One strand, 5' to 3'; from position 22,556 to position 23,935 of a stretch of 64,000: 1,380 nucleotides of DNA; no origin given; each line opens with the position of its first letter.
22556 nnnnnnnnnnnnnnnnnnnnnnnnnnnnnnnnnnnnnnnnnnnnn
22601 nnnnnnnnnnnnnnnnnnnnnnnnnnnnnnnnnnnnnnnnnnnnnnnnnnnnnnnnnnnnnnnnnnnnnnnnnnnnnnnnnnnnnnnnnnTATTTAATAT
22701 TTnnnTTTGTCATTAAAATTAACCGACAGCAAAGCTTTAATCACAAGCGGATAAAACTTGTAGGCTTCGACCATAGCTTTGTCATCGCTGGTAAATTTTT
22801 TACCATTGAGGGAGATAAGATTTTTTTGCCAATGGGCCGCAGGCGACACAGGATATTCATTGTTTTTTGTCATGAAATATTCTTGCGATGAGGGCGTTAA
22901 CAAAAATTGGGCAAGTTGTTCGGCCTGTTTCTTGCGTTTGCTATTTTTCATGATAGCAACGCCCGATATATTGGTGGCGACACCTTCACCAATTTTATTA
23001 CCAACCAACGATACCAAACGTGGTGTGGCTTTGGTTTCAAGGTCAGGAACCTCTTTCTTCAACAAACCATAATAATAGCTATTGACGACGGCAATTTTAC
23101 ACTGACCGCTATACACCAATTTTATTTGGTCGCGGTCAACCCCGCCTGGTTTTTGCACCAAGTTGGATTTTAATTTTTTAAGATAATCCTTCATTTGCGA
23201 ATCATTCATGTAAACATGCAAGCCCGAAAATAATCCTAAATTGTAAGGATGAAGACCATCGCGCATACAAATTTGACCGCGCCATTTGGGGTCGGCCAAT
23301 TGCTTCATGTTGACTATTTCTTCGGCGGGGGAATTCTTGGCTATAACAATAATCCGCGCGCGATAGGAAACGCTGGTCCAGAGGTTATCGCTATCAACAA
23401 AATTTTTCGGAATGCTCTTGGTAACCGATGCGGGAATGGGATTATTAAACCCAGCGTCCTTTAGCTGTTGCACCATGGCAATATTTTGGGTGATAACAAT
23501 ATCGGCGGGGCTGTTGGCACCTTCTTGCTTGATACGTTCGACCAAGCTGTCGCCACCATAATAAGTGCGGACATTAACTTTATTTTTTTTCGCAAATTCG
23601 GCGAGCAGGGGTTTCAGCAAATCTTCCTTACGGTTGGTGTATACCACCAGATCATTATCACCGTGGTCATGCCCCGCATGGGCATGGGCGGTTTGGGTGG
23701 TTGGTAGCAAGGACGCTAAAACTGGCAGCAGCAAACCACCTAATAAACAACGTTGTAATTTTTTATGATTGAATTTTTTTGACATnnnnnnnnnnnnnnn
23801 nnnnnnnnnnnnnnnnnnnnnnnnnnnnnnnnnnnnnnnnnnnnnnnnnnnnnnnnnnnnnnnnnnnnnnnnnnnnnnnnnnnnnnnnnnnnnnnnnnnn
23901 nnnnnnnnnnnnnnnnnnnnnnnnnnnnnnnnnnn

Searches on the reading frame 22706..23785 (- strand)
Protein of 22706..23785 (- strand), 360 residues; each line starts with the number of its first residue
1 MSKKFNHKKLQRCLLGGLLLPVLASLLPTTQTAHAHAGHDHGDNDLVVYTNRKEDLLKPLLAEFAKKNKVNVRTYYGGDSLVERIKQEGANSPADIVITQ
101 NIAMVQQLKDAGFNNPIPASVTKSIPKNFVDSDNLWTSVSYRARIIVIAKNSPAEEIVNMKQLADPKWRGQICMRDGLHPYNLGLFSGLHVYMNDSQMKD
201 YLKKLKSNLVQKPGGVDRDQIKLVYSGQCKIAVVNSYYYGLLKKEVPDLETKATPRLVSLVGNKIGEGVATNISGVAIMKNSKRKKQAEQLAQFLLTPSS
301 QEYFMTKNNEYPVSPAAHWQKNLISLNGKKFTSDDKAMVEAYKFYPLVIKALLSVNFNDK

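Call 28: search_protein_families(library=pfam, proteins=[window:22706-23785:-], max_evalue=0.00001)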
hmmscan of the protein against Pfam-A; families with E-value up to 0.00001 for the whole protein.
window:22706-23785:- (360 aa): 4 families
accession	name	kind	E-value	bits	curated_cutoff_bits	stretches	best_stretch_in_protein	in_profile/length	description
PF13531.11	SBP_bac_11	-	3.7e-13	50.2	25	1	48-304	4-221/227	Bacterial extracellular solute-binding protein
PF01547.30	SBP_bac_1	-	6.4e-12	46.5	26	1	56-302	10-307/307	Bacterial extracellular solute-binding protein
PF13416.11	SBP_bac_8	-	1.4e-11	45.2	27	1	61-318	3-266/279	Bacterial extracellular solute-binding protein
PF13343.11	SBP_bac_6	-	6.5e-11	42.6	24.6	1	92-319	2-222/245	Bacterial extracellular solute-binding protein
